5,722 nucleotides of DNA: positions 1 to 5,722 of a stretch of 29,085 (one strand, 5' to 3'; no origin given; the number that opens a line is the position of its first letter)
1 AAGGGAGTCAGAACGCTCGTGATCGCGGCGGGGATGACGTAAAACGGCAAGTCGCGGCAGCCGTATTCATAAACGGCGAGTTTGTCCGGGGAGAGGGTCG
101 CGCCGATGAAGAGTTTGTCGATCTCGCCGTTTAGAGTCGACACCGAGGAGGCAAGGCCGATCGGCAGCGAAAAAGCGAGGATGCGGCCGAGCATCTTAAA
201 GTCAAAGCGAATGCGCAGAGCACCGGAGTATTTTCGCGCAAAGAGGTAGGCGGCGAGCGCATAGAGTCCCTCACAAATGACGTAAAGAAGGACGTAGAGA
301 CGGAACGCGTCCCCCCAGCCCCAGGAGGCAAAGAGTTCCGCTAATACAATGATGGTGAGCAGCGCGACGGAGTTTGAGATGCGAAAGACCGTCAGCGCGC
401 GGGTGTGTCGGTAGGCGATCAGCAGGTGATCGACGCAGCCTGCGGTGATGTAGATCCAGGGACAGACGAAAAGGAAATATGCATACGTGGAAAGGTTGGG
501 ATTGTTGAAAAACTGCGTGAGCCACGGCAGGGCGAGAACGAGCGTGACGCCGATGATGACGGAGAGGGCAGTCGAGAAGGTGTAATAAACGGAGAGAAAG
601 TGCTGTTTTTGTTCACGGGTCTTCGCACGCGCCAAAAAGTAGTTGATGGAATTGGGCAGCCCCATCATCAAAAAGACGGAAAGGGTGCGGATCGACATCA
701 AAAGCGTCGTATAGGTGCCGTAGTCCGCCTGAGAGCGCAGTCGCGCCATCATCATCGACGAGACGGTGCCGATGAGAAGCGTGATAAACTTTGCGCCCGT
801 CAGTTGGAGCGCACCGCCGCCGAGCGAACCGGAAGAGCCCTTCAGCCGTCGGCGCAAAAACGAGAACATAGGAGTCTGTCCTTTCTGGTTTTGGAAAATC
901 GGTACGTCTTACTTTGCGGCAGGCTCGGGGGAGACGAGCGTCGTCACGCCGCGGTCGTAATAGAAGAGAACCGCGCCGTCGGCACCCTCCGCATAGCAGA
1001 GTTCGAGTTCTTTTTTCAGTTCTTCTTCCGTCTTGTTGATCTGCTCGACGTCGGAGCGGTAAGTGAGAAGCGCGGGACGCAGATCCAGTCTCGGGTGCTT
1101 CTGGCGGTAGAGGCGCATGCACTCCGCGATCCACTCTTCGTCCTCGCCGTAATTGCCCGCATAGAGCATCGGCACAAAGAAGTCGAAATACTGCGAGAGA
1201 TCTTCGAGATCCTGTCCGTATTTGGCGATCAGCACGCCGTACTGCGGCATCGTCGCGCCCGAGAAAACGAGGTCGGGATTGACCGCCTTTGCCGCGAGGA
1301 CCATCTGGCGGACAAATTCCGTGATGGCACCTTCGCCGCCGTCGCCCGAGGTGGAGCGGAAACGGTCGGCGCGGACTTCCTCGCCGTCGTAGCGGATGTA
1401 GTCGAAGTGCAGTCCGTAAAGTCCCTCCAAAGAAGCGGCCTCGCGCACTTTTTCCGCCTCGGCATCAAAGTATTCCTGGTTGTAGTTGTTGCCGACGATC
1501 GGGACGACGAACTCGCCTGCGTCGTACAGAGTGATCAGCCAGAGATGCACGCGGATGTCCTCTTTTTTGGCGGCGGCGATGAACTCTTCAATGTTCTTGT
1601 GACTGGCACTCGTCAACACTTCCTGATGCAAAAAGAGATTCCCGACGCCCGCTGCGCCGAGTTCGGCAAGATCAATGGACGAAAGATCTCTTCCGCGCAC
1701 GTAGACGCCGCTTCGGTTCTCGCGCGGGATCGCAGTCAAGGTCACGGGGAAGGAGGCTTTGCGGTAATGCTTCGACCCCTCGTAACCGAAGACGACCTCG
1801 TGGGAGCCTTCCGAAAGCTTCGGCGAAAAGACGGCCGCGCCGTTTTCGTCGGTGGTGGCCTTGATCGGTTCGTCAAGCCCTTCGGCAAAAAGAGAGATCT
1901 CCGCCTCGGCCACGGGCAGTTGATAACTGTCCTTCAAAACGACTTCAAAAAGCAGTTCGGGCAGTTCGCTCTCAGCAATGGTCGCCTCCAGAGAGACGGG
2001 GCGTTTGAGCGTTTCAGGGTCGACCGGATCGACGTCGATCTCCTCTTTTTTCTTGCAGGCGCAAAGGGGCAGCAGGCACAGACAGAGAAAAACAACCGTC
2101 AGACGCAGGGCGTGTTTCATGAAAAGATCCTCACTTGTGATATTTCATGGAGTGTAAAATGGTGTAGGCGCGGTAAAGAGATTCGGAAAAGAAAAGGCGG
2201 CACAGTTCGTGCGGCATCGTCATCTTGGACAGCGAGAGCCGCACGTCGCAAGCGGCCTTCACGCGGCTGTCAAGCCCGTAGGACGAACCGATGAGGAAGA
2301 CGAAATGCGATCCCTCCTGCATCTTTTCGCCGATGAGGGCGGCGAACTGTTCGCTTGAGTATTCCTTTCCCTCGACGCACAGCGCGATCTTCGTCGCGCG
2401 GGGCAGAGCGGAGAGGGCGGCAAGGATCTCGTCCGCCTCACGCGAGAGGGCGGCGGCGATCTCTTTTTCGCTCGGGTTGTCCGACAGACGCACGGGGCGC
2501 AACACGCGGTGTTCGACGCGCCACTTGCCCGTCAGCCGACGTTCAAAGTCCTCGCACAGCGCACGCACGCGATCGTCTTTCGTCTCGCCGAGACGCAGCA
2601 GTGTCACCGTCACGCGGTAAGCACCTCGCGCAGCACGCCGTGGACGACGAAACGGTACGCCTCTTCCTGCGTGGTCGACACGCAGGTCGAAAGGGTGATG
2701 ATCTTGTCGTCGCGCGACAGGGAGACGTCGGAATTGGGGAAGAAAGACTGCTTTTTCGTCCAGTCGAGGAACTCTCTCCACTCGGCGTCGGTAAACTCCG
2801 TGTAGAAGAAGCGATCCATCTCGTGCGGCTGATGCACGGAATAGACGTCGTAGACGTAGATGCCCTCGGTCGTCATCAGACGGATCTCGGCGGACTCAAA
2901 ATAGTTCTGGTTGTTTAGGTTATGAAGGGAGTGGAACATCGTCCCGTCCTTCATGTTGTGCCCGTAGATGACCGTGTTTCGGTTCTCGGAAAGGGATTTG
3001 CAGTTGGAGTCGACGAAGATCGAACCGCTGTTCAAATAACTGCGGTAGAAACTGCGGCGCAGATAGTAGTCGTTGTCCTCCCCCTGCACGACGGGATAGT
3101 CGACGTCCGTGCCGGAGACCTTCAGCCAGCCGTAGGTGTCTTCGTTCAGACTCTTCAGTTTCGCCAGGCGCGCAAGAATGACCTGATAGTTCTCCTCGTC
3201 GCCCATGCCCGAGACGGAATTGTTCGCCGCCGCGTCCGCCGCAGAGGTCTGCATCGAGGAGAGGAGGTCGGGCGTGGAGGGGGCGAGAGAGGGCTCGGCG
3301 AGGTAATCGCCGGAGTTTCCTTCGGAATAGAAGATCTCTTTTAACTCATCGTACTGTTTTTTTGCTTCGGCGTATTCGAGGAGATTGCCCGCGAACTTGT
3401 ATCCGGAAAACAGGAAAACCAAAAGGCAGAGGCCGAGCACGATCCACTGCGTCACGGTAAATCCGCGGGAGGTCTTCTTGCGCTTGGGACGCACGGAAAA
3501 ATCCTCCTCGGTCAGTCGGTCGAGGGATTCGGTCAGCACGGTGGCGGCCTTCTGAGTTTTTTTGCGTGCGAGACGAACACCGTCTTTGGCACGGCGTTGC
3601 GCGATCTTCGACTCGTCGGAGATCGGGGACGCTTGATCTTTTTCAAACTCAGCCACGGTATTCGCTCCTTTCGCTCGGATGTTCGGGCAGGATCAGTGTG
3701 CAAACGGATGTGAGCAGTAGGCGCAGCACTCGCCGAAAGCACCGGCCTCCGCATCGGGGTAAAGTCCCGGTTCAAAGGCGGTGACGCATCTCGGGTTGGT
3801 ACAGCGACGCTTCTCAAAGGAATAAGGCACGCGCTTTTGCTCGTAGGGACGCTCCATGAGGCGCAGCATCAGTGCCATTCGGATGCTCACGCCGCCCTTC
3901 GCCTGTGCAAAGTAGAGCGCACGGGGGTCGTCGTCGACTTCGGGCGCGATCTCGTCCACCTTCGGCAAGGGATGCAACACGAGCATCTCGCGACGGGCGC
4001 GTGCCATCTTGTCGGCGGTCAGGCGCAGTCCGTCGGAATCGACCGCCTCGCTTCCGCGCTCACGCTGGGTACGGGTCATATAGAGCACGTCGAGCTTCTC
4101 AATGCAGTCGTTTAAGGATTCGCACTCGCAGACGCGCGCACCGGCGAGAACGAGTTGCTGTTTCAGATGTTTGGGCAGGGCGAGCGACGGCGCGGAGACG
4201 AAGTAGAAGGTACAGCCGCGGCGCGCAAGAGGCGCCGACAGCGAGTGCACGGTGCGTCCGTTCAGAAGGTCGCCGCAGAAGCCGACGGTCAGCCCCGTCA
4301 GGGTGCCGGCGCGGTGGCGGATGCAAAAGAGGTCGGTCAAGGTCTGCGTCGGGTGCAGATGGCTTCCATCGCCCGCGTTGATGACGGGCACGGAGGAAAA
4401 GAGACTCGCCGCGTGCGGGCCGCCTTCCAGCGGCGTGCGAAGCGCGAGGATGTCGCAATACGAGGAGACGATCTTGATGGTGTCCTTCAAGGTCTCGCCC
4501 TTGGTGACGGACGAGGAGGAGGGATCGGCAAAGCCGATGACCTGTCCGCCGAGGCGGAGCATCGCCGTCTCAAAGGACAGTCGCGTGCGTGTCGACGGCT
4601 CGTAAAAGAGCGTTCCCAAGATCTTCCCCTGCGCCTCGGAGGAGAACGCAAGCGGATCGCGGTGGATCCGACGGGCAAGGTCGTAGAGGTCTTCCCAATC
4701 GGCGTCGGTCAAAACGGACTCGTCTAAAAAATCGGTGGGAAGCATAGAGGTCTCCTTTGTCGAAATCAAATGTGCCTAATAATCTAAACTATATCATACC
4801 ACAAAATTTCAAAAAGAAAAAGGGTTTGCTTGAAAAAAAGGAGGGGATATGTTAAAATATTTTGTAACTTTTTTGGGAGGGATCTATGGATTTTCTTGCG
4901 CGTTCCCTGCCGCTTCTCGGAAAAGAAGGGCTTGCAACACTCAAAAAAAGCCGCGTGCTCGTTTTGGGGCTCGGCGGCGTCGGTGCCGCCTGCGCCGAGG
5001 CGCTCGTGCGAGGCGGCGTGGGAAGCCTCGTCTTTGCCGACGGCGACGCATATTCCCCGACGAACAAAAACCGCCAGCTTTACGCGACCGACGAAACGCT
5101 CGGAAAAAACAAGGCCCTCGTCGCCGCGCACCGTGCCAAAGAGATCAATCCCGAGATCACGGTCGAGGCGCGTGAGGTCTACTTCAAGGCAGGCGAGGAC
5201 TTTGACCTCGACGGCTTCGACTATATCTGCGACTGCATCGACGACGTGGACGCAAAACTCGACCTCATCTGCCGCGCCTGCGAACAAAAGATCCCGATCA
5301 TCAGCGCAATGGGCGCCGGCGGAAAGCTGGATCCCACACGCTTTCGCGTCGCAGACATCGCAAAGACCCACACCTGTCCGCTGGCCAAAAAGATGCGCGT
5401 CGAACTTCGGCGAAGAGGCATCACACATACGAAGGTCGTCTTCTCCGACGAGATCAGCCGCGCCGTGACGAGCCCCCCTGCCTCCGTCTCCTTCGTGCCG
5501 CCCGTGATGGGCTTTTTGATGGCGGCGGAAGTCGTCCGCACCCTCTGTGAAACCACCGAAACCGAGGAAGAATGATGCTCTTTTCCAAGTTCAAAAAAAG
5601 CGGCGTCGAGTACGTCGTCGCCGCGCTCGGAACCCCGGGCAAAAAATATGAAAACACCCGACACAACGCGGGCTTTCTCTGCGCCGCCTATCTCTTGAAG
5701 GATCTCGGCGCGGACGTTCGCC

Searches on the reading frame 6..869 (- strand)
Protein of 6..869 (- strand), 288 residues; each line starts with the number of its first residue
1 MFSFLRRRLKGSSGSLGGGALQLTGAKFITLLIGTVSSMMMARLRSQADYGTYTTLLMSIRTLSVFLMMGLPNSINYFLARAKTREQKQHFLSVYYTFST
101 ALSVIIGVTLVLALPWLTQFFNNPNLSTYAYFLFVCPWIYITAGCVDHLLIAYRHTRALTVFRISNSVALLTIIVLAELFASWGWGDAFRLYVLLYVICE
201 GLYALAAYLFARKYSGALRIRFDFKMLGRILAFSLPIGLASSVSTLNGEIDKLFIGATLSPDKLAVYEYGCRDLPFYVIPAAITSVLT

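Call 55: search_protein_families(library=pfam, proteins=[window:6-869:-], max_evalue=0.0001)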
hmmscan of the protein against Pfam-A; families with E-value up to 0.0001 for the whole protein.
window:6-869:- (288 aa): 2 families
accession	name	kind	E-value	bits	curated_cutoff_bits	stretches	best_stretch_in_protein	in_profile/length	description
PF01943.22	Polysacc_synt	-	4.8e-19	69.3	28.2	1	19-268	4-245/274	Polysaccharide biosynthesis protein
PF13440.11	Polysacc_synt_3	-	3.2e-18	66.4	23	1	41-287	2-236/293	Polysaccharide biosynthesis protein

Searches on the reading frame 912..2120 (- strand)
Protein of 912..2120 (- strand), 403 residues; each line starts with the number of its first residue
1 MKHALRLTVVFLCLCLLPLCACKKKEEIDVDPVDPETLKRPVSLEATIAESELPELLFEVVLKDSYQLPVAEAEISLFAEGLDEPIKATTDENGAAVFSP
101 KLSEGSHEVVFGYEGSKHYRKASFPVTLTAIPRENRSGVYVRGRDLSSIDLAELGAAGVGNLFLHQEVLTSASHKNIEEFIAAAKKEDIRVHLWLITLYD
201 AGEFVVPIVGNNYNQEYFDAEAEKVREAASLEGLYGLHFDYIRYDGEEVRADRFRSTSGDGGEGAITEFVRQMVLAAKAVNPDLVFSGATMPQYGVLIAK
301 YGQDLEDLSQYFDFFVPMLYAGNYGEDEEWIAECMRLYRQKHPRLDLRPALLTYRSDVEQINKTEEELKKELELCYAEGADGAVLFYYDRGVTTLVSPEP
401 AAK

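Call 55: search_protein_families(library=pfam, proteins=[window:912-2120:-], max_evalue=0.0001)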
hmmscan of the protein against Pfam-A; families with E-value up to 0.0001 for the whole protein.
window:912-2120:- (403 aa): 1 family
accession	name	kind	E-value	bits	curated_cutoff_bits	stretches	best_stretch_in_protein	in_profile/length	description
PF13200.12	DUF4015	-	6.2e-08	32.6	27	1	212-334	117-235/313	Putative glycosyl hydrolase domain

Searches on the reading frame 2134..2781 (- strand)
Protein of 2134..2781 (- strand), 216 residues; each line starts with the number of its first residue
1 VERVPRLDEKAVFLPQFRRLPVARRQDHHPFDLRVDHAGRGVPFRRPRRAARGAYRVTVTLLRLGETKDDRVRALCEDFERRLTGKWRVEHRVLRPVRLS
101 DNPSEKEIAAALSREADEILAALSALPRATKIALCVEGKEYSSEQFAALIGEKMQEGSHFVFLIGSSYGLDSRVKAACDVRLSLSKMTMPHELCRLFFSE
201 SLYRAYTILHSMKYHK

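Call 55: search_protein_families(library=pfam, proteins=[window:2134-2781:-], max_evalue=0.0001)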
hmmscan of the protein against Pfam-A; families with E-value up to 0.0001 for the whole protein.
window:2134-2781:- (216 aa): 1 family
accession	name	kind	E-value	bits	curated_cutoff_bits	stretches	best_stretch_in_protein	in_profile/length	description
PF02590.22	SPOUT_MTase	-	2.9e-39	135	27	1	59-215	3-154/154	Predicted SPOUT methyltransferase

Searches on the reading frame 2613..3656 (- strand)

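Call 55: search_protein_families(library=pfam, proteins=[window:2613-3656:-], max_evalue=0.0001)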
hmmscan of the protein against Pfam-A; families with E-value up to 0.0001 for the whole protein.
window:2613-3656:- (348 aa): 1 family
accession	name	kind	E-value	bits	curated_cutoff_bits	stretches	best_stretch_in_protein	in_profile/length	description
PF04203.18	Sortase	-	1.6e-17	63.8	26.6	1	178-342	1-124/125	Sortase domain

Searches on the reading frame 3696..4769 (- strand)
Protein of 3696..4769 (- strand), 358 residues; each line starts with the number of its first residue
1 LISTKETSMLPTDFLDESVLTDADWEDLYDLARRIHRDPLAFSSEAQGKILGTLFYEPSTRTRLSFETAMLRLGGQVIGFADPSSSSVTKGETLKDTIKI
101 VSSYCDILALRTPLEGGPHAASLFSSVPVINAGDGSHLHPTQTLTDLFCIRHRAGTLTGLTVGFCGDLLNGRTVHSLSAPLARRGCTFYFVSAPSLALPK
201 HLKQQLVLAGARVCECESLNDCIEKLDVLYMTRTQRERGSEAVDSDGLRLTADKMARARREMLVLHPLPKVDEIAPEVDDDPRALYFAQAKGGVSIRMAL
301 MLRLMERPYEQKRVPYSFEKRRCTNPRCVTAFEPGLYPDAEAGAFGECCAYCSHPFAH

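Call 55: search_protein_families(library=pfam, proteins=[window:3696-4769:-], max_evalue=0.0001)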
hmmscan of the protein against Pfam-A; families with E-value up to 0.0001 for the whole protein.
window:3696-4769:- (358 aa): 2 families
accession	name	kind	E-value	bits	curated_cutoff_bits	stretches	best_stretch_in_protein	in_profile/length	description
PF02729.26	OTCace_N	-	1.1e-41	142.8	29.9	1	13-151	2-147/148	Aspartate/ornithine carbamoyltransferase, carbamoyl-P binding domain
PF00185.30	OTCace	-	4e-23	82.6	29.4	1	159-302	2-155/157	Aspartate/ornithine carbamoyltransferase, Asp/Orn binding domain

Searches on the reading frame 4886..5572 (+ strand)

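Call 55: search_protein_families(library=pfam, proteins=[window:4886-5572:+], max_evalue=0.0001)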
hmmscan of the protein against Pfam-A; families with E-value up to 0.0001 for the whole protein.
window:4886-5572:+ (229 aa): 1 family
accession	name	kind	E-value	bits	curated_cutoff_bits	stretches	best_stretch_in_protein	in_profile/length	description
PF00899.27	ThiF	-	1.4e-39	136.2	28.1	1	7-226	4-208/238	ThiF family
